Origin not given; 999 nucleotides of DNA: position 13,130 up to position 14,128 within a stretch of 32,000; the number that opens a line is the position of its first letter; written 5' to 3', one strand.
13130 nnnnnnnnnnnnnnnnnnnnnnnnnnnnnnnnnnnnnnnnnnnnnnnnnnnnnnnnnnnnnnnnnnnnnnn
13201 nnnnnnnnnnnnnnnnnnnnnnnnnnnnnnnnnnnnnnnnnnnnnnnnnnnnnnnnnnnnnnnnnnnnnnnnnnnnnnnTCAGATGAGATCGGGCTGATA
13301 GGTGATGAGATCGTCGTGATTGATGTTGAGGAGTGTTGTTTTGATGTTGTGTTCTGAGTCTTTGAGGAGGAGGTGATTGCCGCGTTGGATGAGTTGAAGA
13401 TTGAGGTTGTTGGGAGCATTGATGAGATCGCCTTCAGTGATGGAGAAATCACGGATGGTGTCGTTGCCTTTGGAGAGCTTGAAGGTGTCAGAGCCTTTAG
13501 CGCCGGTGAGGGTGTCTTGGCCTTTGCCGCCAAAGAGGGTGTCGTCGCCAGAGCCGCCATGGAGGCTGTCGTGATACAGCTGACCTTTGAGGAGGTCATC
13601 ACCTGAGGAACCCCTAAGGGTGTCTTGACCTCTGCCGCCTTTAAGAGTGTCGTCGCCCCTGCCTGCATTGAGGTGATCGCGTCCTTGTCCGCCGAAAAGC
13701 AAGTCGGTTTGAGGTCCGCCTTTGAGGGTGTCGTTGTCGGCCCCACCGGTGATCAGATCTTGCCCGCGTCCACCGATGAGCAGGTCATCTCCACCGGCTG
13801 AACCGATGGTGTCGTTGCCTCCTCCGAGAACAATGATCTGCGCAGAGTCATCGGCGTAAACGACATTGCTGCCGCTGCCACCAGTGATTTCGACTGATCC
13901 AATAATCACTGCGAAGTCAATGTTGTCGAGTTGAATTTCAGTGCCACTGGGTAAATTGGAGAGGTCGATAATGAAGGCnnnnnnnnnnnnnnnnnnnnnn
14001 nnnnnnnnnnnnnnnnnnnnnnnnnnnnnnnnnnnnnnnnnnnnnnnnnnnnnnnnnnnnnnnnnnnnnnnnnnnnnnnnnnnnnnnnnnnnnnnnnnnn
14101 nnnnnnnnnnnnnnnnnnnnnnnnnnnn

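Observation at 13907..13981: A single in-frame TAG separates the 2230-aa adhesin from its RTX C-terminal domain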

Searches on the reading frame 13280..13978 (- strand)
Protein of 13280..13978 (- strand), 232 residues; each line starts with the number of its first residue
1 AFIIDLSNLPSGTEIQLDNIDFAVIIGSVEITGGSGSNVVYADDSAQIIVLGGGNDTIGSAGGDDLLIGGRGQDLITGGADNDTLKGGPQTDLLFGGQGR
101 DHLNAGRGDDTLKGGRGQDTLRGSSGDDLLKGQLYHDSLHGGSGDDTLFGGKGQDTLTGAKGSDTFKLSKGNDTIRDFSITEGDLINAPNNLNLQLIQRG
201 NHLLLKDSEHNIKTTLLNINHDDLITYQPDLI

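Call 5: search_protein_families(library=pfam, proteins=[window:13280-13978:-], max_evalue=0.01)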
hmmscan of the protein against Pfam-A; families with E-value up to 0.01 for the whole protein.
window:13280-13978:- (232 aa): 1 family
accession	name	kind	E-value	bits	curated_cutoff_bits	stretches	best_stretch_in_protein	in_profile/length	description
PF00353.25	HemolysinCabind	-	9.8e-38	128.1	23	5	123-157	2-36/36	RTX calcium-binding nonapeptide repeat (4 copies)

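Call 15: find_encoding_contigs(protein=window:13283-13909:-, flank=3000, max_places=10)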
Protein seq(209 aa) (209 aa): 23 contigs read that carry it; 10 places shown.
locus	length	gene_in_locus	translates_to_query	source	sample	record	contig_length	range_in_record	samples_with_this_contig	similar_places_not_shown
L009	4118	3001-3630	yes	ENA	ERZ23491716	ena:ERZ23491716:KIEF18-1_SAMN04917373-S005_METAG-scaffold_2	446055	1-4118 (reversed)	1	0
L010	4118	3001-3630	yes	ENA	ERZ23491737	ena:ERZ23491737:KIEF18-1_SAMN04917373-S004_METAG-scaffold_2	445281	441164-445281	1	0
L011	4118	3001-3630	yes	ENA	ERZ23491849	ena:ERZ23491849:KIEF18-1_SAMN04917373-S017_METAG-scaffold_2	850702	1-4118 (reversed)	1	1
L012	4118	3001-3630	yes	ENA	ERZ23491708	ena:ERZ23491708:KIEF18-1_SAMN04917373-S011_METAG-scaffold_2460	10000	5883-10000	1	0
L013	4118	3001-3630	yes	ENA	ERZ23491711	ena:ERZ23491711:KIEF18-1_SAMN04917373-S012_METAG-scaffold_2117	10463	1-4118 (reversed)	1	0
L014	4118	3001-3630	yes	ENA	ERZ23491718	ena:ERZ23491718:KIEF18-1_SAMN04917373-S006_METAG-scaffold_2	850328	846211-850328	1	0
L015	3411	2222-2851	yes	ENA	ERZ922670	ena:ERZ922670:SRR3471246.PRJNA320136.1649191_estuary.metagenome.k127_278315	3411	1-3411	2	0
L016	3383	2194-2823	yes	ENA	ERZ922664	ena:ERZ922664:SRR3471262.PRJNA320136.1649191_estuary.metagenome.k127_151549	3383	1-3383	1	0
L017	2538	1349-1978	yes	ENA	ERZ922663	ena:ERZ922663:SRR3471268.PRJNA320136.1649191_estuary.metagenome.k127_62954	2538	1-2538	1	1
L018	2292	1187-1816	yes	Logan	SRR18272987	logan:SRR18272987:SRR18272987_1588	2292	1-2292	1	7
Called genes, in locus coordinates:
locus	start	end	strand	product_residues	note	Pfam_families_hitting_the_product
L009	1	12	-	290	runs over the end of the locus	-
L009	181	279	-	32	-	-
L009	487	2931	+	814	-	PF13517:FG-GAP_3 (weak), PF17892:Cadherin_5, PF17963:Big_9, PF17803:Cadherin_4 (weak), PF17892:Cadherin_5, PF17963:Big_9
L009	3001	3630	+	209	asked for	-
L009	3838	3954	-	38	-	-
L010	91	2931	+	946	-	PF13517:FG-GAP_3 (weak), PF17892:Cadherin_5, PF17963:Big_9, PF17803:Cadherin_4 (weak), PF17892:Cadherin_5, PF17963:Big_9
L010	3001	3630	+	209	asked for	-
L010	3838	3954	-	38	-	-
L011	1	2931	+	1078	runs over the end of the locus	PF13517:FG-GAP_3 (weak), PF17892:Cadherin_5, PF17963:Big_9, PF17803:Cadherin_4 (weak), PF17892:Cadherin_5, PF17963:Big_9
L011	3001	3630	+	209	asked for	-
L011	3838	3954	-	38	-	-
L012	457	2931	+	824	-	PF13517:FG-GAP_3 (weak), PF17892:Cadherin_5, PF17963:Big_9, PF17803:Cadherin_4 (weak), PF17892:Cadherin_5, PF17963:Big_9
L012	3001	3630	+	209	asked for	-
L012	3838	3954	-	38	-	-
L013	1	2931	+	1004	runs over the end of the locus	PF13517:FG-GAP_3 (weak), PF17892:Cadherin_5, PF17963:Big_9, PF17803:Cadherin_4 (weak), PF17892:Cadherin_5, PF17963:Big_9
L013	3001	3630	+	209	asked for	-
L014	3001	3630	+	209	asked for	-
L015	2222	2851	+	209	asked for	-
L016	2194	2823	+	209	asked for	-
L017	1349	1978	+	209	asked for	-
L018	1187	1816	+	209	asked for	-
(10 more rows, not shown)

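Call 37: search_protein_families(library=ncbifam, proteins=[window:13280-13978:-], max_evalue=0.01)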
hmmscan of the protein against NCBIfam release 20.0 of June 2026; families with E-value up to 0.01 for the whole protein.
window:13280-13978:- (232 aa): 7 families
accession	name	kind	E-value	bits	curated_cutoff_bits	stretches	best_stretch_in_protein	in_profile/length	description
NF033943.0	RTX_toxin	subfamily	1.1e-21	76.8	1000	2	55-212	687-848/930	RTX family hemolysin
NF046115.1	Ca_rpt_SMc04171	equivalog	1.5e-21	77.2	625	2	90-187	413-516/574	SMc04171 family calcium-binding repeat protein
NF035945.1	Zn_serralysin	subfamily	9.2e-17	61.3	500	2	123-186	324-387/462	serralysin family metalloprotease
NF053766.1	ZapA_metallo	exception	8.2e-16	58.1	940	3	114-176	335-397/483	ZapA family metalloprotease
NF033203.1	entero_EhxA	exception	5.6e-13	47.9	2000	2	72-174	728-830/997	enterohemolysin EhxA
NF050046.1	PueAB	exception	2e-09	36.4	670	3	108-148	377-417/616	polyurethane esterase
NF052454.1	BtaGlycanEglC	equivalog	6.1e-09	35.3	700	1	138-207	111-187/459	endo-1,3-1,4-beta-glycanase EglC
